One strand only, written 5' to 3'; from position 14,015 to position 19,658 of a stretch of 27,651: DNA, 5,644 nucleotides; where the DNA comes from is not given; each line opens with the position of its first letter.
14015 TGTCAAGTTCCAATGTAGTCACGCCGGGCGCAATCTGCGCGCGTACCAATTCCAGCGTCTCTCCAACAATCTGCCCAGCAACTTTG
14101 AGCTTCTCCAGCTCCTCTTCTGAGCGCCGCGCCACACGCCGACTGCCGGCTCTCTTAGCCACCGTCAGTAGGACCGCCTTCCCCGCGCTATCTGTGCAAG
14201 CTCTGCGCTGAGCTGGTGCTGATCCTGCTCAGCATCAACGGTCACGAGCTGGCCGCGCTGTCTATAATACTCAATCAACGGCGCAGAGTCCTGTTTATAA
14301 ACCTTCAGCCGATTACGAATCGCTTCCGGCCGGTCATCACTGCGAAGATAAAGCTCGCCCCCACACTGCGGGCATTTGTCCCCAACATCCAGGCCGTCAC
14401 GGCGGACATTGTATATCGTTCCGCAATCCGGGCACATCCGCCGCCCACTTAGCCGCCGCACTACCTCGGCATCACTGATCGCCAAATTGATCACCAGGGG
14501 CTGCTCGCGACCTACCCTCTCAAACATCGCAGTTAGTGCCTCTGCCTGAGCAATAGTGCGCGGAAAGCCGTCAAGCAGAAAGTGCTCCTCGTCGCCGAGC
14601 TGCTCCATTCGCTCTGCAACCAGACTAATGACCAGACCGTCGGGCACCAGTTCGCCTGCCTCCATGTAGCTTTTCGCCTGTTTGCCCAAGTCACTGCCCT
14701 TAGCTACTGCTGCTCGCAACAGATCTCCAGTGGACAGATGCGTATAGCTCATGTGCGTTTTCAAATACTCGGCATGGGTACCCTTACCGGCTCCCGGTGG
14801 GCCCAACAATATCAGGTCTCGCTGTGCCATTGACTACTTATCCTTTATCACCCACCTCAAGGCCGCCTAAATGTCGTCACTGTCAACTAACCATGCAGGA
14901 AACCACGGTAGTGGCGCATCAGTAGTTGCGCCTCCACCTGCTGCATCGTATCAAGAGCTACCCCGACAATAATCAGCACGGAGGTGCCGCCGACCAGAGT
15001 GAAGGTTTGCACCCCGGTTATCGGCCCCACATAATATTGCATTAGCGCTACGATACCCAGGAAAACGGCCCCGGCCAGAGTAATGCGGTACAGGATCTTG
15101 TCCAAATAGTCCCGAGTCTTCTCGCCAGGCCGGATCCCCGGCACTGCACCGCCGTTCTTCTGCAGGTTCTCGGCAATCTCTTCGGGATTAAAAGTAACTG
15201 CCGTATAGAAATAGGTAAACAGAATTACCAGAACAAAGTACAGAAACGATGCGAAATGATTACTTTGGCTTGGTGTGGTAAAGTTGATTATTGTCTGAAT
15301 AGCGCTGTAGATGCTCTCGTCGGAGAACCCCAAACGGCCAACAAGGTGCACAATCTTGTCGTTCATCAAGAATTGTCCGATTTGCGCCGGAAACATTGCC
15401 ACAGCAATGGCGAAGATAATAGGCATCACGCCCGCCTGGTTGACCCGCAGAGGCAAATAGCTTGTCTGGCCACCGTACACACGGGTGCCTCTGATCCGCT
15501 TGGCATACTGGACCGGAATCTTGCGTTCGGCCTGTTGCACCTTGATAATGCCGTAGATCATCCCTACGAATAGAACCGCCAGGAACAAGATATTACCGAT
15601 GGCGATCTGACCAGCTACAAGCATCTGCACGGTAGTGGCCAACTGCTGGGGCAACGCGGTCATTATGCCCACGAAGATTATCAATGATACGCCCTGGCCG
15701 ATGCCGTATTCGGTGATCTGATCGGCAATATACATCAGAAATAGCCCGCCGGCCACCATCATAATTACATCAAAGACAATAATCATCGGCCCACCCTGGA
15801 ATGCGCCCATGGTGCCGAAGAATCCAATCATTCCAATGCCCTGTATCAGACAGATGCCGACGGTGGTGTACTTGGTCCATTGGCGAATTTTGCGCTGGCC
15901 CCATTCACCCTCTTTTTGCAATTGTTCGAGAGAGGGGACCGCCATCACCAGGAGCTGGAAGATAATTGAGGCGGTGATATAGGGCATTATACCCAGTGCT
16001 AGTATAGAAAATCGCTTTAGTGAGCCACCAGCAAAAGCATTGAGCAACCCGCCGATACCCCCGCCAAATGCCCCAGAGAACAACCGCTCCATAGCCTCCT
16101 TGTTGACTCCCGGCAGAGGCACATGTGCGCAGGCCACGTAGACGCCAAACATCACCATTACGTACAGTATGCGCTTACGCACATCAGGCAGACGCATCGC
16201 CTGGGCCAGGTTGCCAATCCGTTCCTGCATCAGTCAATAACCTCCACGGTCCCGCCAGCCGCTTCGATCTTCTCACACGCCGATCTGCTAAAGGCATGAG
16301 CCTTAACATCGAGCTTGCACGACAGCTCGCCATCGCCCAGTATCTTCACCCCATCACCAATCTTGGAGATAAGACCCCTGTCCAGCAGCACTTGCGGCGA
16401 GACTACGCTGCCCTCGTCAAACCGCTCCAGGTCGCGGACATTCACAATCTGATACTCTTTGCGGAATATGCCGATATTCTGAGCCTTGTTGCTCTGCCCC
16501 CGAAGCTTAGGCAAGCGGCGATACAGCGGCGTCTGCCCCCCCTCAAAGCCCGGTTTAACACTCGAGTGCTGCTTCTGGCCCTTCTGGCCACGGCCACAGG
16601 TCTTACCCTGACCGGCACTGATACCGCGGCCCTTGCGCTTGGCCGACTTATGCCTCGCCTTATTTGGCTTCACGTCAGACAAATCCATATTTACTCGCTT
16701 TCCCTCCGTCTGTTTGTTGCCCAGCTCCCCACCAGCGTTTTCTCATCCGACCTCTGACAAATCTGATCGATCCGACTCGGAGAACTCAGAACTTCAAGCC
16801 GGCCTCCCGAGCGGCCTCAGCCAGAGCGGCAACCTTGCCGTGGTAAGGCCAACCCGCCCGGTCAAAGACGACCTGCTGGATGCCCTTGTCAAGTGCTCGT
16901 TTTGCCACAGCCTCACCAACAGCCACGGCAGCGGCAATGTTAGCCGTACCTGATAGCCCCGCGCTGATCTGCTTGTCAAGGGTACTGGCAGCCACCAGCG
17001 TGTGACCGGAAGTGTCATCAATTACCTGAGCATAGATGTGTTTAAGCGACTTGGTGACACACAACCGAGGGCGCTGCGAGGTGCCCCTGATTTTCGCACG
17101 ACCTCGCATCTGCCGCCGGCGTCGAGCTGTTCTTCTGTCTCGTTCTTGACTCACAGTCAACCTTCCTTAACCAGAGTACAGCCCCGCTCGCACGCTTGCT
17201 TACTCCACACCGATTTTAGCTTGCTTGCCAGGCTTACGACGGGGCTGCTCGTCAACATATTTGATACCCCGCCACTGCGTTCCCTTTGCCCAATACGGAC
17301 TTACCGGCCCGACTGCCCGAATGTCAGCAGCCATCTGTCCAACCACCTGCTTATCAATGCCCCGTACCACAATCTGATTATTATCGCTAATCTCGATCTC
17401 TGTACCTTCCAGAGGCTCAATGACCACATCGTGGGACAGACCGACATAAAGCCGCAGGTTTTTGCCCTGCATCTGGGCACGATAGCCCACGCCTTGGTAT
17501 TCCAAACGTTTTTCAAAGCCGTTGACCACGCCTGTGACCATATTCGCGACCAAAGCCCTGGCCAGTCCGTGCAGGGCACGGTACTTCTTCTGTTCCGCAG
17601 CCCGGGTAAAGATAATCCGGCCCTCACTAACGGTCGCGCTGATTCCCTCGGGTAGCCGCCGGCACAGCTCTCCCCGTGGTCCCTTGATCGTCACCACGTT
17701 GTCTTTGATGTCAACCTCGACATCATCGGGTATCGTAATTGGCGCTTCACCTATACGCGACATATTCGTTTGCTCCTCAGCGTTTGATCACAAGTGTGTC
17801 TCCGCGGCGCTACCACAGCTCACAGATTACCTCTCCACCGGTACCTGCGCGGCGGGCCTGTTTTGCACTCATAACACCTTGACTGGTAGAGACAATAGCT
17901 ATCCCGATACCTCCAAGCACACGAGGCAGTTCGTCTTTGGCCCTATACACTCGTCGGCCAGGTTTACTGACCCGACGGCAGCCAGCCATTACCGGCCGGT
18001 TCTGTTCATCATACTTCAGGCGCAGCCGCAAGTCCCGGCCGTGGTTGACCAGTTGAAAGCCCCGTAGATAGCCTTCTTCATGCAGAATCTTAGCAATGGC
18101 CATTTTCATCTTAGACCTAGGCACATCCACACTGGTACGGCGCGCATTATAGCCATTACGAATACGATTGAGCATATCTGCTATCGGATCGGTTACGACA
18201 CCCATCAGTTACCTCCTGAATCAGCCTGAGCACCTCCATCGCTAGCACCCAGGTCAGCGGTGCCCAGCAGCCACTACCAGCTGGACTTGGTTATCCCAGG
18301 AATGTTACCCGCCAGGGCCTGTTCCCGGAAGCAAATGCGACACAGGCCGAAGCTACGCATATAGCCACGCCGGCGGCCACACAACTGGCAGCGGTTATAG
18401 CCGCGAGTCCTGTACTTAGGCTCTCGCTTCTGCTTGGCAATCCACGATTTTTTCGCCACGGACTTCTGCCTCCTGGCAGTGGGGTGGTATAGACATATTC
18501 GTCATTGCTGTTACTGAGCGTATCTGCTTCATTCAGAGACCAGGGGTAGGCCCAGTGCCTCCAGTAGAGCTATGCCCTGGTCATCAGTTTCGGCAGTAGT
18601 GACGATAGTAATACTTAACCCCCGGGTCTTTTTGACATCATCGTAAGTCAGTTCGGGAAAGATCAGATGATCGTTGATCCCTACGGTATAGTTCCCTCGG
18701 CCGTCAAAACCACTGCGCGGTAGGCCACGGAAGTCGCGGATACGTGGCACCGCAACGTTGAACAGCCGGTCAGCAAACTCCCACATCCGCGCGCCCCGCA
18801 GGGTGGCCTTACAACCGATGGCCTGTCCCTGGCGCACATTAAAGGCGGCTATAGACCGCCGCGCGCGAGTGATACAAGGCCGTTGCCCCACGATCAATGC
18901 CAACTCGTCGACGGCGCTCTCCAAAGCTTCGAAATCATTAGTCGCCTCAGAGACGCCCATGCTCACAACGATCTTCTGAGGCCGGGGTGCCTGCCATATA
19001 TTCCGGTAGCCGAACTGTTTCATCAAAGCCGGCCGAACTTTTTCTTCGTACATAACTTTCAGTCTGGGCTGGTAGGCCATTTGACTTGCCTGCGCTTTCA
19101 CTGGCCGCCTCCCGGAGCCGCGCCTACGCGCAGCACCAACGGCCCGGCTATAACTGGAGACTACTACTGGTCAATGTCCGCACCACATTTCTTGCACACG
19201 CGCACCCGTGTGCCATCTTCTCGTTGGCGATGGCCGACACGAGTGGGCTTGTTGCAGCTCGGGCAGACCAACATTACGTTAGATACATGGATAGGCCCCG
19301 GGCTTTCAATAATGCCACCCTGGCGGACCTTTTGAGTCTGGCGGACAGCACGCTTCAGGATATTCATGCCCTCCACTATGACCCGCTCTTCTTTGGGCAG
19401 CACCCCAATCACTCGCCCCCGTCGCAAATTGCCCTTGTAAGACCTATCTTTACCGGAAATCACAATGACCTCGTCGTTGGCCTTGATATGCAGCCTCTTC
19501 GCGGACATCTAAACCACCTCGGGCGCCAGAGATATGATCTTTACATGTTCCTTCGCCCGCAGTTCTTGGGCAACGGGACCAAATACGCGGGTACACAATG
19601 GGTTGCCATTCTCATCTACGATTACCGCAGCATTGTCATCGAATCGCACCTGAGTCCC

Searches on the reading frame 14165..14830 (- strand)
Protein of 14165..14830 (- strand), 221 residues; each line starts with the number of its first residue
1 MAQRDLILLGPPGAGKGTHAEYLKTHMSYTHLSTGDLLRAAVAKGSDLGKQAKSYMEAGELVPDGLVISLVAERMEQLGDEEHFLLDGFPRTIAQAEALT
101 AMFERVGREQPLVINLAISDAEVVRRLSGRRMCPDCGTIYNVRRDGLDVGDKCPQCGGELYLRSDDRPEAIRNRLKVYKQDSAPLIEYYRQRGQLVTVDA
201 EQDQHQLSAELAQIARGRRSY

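Call 37: search_protein_families(library=pfam, proteins=[window:14165-14830:-])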
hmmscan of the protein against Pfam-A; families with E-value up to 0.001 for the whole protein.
window:14165-14830:- (221 aa): 5 families
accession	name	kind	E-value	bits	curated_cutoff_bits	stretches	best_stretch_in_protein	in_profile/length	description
PF00406.28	ADK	-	2e-52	177.7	26.8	1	8-193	1-150/151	Adenylate kinase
PF13207.12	AAA_17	-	3.8e-25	89.2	27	1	9-130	1-122/136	AAA domain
PF05191.20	ADK_lid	-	1.3e-08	35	26.6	1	130-165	1-36/36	Adenylate kinase, active site lid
PF13238.12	AAA_18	-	4.4e-07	30.8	29.4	1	7-133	2-114/128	AAA domain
PF13671.12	AAA_33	-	4e-05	24.4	27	1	7-130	3-118/143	AAA domain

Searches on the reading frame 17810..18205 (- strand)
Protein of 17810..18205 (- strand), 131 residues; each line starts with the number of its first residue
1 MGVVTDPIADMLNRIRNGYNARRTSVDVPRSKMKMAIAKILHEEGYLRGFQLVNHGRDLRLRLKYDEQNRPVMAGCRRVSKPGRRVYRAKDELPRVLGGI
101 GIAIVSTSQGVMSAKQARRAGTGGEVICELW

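Call 36: search_protein_families(library=pfam, proteins=[window:17810-18205:-])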
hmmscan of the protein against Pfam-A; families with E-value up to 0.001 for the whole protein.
window:17810-18205:- (131 aa): 1 family
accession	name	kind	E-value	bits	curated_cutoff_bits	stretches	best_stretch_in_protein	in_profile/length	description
PF00410.24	Ribosomal_S8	-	4.4e-47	159.6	24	1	6-131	1-126/126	Ribosomal protein S8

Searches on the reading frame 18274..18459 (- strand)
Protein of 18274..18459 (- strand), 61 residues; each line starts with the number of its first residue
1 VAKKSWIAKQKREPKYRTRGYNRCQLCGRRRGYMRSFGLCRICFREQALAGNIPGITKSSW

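Call 36: search_protein_families(library=pfam, proteins=[window:18274-18459:-])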
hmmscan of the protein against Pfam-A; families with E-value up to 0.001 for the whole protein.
window:18274-18459:- (61 aa): 1 family
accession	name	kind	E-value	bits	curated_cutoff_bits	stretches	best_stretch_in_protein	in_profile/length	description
PF00253.27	Ribosomal_S14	-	4e-25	87.7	27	1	10-60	2-54/54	Ribosomal protein S14p/S29e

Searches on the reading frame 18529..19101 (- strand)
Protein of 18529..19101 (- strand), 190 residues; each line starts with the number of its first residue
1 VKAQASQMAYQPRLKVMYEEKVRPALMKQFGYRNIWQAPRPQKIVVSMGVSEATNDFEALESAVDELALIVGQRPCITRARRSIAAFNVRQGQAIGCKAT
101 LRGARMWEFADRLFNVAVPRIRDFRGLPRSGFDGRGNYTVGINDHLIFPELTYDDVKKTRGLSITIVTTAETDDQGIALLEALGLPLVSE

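Call 7: search_protein_families(library=pfam, proteins=[window:18529-19101:-])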
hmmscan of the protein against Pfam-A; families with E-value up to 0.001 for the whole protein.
window:18529-19101:- (190 aa): 2 families
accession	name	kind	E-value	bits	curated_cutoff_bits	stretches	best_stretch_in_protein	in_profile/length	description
PF00673.26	Ribosomal_L5_C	-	1.5e-34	118.4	27.8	1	95-186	2-93/94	ribosomal L5P family C-terminus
PF00281.24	Ribosomal_L5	-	4.5e-19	68.9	34.9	1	34-90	1-57/57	Ribosomal protein L5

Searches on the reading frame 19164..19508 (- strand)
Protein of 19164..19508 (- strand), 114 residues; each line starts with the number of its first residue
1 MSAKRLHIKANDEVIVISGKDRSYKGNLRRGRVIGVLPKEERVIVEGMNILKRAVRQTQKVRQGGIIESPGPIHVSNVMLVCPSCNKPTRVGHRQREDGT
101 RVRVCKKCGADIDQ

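Call 7: search_protein_families(library=pfam, proteins=[window:19164-19508:-])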
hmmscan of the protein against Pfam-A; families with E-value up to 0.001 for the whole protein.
window:19164-19508:- (114 aa): 1 family
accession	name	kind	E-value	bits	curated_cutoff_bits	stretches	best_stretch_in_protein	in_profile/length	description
PF17136.10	ribosomal_L24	-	2.1e-29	102.1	27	1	48-112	1-65/65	Ribosomal proteins 50S L24/mitochondrial 39S L24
